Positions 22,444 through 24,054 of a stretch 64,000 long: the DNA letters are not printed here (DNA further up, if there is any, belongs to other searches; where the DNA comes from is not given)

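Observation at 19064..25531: ATP-activated radical (2-hydroxyacyl-CoA-dehydratase-type) enzyme set combined with ACP, adenylating ligase and a B12-radical-SAM enzyme, co-directional with and overlapping its own kinase/sigma54 regulator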

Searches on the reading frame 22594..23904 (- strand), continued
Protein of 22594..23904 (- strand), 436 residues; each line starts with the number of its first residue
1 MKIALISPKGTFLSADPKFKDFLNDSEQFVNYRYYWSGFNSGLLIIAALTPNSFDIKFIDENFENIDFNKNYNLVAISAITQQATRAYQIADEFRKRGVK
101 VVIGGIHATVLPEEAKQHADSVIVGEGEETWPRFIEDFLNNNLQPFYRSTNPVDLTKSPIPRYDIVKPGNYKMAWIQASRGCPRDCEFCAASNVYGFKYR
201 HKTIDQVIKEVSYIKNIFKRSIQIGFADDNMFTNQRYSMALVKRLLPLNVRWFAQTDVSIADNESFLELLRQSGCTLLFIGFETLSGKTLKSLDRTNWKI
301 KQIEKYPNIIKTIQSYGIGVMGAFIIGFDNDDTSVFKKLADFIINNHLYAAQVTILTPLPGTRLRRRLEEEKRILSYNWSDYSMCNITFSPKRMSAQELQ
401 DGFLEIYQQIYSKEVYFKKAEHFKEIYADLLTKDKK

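Call 42: search_protein_families(library=pfam, proteins=[L025:1086-3245:+, L025:4007-4708:+, L025:4725-5930:+, L025:5932-6678:+, L025:6705-7454:+, L025:7457-9004:+, L025:9094-10029:+, L025:11337-12266:+, L025:12307-13188:+, L025:13190-13966:+], max_evalue=0.0001)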
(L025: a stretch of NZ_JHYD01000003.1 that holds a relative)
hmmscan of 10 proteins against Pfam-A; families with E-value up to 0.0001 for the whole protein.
L025:1086-3245:+ (719 aa): 1 family
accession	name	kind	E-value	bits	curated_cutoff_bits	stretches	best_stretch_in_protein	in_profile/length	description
PF06050.19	HGD-D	-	4.5e-82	276.8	28.4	3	363-710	2-342/342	2-hydroxyglutaryl-CoA dehydratase, D-component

L025:4007-4708:+ (233 aa): 0 families

L025:4725-5930:+ (401 aa): 1 family
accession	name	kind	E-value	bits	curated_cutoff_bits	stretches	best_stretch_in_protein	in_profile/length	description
PF06050.19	HGD-D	-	8.1e-37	128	28.4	1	55-396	2-342/342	2-hydroxyglutaryl-CoA dehydratase, D-component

L025:5932-6678:+ (248 aa): 2 families
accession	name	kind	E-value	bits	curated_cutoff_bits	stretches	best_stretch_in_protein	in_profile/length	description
PF00378.25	ECH_1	-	1.2e-36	126.7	27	1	6-221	1-211/251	Enoyl-CoA hydratase/isomerase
PF16113.10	ECH_2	-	1.2e-20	74.8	27.2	1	12-241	2-225/335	Enoyl-CoA hydratase/isomerase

L025:6705-7454:+ (249 aa): 4 families
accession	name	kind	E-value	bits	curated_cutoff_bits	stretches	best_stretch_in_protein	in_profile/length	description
PF00106.31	adh_short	-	2e-62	210.6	26.6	1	6-199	1-193/195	short chain dehydrogenase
PF13561.12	adh_short_C2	-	1.5e-57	195.3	27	1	15-247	6-235/236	Enoyl-(Acyl carrier protein) reductase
PF08659.16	KR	-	5.3e-20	72.5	22.6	1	9-182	4-175/180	KR domain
PF01370.27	Epimerase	-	5.9e-06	26.3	20.9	1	9-153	2-125/240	NAD dependent epimerase/dehydratase family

L025:7457-9004:+ (515 aa): 5 families
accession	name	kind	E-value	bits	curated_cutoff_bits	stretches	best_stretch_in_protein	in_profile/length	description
PF25021.1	TEN_NHL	-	3.9e-33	115.4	27.1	3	295-350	127-180/357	Teneurin NHL domain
PF01436.27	NHL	-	9.1e-32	107.9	20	3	254-279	2-27/28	NHL repeat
PF00990.26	GGDEF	-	9.5e-13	48.7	23.8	1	19-156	21-161/161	Diguanylate cyclase, GGDEF domain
PF08450.18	SGL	-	1.3e-07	31.9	26.3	0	207-287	143-217/246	SMP-30/Gluconolactonase/LRE-like region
PF01731.26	Arylesterase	-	6.8e-05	23.4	21.3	0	479-507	52-80/86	Arylesterase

L025:9094-10029:+ (311 aa): 4 families
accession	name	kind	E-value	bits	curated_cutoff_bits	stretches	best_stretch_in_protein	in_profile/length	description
PF12146.15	Hydrolase_4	-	6.7e-15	55.5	27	1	76-186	4-117/239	Serine aminopeptidase, S33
PF00561.26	Abhydrolase_1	-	1.7e-14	54.6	25.8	1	78-177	2-102/245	alpha/beta hydrolase fold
PF03959.19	FSH1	-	3.9e-07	30.4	21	1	141-267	96-196/211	Serine hydrolase (FSH1)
PF12697.13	Abhydrolase_6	-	7.1e-06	27.3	26.3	1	93-176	17-93/217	Alpha/beta hydrolase family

L025:11337-12266:+ (309 aa): 1 family
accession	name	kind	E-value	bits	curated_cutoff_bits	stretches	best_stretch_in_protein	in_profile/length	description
PF00698.26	Acyl_transf_1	-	5.2e-10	39.7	32.7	1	61-230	64-223/319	Acyl transferase domain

L025:12307-13188:+ (293 aa): 1 family
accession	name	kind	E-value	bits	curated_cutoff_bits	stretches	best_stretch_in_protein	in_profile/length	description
PF06182.17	ABC2_membrane_6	-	2.3e-17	64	22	1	59-292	2-229/229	ABC-2 family transporter protein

L025:13190-13966:+ (258 aa): 1 family
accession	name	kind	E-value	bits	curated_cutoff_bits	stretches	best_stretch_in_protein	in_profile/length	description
PF06182.17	ABC2_membrane_6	-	1.7e-42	146.2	22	1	29-257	2-229/229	ABC-2 family transporter protein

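Call 46: search_solved_structures(query=window:22594-23904:-, max_evalue=0.01)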
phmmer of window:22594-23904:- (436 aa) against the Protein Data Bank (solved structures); distinct sequences matched with E-value up to 0.01: 3.
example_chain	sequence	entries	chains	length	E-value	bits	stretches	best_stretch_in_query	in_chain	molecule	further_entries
9ccb_A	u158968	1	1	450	4.3e-08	35.6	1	173-367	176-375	Radical SAM core domain-containing protein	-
2qgq_A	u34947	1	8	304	0.0061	18.7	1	173-343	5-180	Protein TM_1862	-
4jc0_A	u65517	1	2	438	0.0083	18.2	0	173-343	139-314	Ribosomal protein S12 methylthiotransferase RimO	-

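Call 48: find_encoding_contigs(protein=P0123, flank=10000, max_places=2)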
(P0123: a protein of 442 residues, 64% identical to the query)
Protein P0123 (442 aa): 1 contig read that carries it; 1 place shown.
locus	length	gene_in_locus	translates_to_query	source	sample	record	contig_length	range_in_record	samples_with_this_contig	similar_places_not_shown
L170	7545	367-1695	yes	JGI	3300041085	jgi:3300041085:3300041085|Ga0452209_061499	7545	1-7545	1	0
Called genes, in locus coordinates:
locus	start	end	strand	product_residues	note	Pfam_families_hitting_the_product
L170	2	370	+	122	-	?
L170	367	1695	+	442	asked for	PF02310:B12-binding, PF04055:Radical_SAM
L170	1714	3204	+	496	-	PF00501:AMP-binding, PF13193:AMP-binding_C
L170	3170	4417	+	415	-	PF06050:HGD-D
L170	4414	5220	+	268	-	PF01869:BcrAD_BadFG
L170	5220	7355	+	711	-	PF16927:HisKA_7TM, PF01590:GAF, PF13185:GAF_2, PF13492:GAF_3 (weak), PF14501:HATPase_c_5 (faint), PF00512:HisKA (weak), PF02518:HATPase_c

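Call 49: find_encoding_contigs(protein=P0125, flank=10000, max_places=2)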
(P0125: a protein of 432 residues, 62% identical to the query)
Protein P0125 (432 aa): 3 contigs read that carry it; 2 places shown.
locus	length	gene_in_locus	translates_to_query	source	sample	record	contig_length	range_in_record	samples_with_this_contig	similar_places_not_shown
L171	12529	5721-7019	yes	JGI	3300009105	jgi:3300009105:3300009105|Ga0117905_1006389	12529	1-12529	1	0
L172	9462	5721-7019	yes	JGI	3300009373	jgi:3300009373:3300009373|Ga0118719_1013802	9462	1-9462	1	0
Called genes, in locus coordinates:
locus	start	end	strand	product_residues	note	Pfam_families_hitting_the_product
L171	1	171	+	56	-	?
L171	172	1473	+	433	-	PF03349:Toluene_X, PF13505:OMP_b-brl (faint)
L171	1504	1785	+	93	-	PF23297:ACP_SdgA_C (weak), PF00550:PP-binding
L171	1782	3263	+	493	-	PF00501:AMP-binding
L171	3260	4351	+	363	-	PF01073:3Beta_HSD, PF01370:Epimerase, PF02719:Polysacc_synt_2 (weak), PF07993:NAD_binding_4, PF08659:KR (weak), PF16363:GDP_Man_Dehyd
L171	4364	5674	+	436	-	PF02310:B12-binding, PF04055:Radical_SAM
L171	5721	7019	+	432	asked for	PF02310:B12-binding, PF04055:Radical_SAM, PF13282:DUF4070 (faint)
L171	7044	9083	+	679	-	PF16927:HisKA_7TM (weak), PF01590:GAF (weak), PF13185:GAF_2, PF13492:GAF_3, PF01966:HD, PF13487:HD_5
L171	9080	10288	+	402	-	PF01676:Metalloenzyme, PF10143:PhosphMutase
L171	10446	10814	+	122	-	-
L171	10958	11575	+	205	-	PF22600:MTPAP-like_central (weak), PF01909:NTP_transf_2, PF18765:Polbeta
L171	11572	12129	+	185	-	PF05168:HEPN (faint)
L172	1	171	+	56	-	?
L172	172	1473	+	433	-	PF03349:Toluene_X, PF13505:OMP_b-brl (faint)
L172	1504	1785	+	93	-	PF23297:ACP_SdgA_C (weak), PF00550:PP-binding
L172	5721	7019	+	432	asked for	PF02310:B12-binding, PF04055:Radical_SAM, PF13282:DUF4070 (faint)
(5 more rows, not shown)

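Call 50: find_encoding_contigs(protein=P0122, flank=10000, max_places=2)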
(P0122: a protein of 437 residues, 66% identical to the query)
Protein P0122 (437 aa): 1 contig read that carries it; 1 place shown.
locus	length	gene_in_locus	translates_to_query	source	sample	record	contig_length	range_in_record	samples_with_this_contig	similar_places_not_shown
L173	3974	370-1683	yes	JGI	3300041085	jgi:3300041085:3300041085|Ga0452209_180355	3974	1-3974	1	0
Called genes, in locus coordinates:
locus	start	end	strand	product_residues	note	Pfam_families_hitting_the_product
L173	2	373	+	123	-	?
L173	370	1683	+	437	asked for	PF02310:B12-binding, PF04055:Radical_SAM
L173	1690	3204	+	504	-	PF00501:AMP-binding, PF13193:AMP-binding_C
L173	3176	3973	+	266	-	?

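Call 65: search_protein_families(library=pfam, proteins=[L025:13990-14994:+, L025:15091-15336:+, L025:15390-17009:+, L025:17057-18718:+, L025:19089-21032:+, L025:85-1083:+, L033:8740-9942:+, L033:11405-14173:+, L033:5735-6847:+, L033:7053-7331:+], max_evalue=0.0001)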
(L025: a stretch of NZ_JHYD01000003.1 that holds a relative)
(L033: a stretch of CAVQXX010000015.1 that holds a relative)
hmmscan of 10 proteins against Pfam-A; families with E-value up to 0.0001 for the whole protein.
L025:13990-14994:+ (334 aa): 3 families
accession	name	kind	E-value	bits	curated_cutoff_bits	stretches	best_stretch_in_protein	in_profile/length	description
PF00005.33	ABC_tran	-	1e-24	88.1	25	1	40-184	1-136/137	ABC transporter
PF13304.12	AAA_21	-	5.2e-12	46.9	27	1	151-217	232-300/304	AAA domain, putative AbiEii toxin, Type IV TA system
PF13732.12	DrrA1-3_C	-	8.9e-06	26.8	27.4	1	239-317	1-75/81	ATP-binding protein DrrA1-3-like, C-terminal domain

L025:15091-15336:+ (81 aa): 1 family
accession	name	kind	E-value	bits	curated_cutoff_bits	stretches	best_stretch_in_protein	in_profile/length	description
PF00550.31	PP-binding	-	2e-10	41.2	20.8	1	18-74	13-67/67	Phosphopantetheine attachment site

L025:15390-17009:+ (539 aa): 0 families

L025:17057-18718:+ (553 aa): 0 families

L025:19089-21032:+ (647 aa): 3 families
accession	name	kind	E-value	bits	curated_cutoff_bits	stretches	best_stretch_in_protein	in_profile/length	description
PF06580.19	His_kinase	-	1.2e-25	90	25.2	1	442-520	1-80/81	Histidine kinase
PF02518.31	HATPase_c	-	2.3e-12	47.7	26.4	1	537-643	6-109/111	Histidine kinase-, DNA gyrase B-, and HSP90-like ATPase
PF00672.30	HAMP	-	2.4e-06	28.2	25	1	371-426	1-52/53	HAMP domain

L025:85-1083:+ (332 aa): 1 family
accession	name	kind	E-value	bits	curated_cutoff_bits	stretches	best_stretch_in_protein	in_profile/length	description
PF04055.27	Radical_SAM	-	1.3e-15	58.4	29.5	1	78-239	2-162/166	Radical SAM superfamily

L033:8740-9942:+ (400 aa): 1 family
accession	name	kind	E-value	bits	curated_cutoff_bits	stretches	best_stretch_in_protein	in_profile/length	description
PF00155.27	Aminotran_1_2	-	8.6e-24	84.8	19.7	1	43-390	2-359/361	Aminotransferase class I and II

L033:11405-14173:+ (922 aa): 6 families
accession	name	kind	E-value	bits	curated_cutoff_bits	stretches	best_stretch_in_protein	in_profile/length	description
PF07696.17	7TMR-DISMED2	-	7.4e-32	110.6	22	1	40-175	3-136/136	7TMR-DISM extracellular 2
PF02518.31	HATPase_c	-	1.7e-29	102.9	26.4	1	671-779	2-109/111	Histidine kinase-, DNA gyrase B-, and HSP90-like ATPase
PF07695.17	7TMR-DISM_7TM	-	1e-24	88.1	29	1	190-388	5-204/205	7TM diverse intracellular signalling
PF00072.30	Response_reg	-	2.6e-23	82.7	30.2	1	807-915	2-110/111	Response regulator receiver domain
PF00512.31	HisKA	-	3.1e-16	59.6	26.9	1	557-622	2-66/66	His Kinase A (phospho-acceptor) domain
PF13426.13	PAS_9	-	1.8e-07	31.8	27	1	434-534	2-102/103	PAS domain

L033:5735-6847:+ (370 aa): 2 families
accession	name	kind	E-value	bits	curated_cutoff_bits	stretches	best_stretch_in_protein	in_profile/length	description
PF16576.10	HlyD_D23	-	4.9e-24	85.2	30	1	55-280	2-203/214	Barrel-sandwich domain of CusB or HlyD membrane-fusion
PF13437.12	HlyD_3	-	2.8e-14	54.2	22.2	1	188-276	2-91/106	HlyD family secretion protein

L033:7053-7331:+ (92 aa): 1 family
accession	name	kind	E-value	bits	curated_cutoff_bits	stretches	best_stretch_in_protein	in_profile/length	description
PF00550.31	PP-binding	-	3.2e-10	40.5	20.8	1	20-78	1-59/67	Phosphopantetheine attachment site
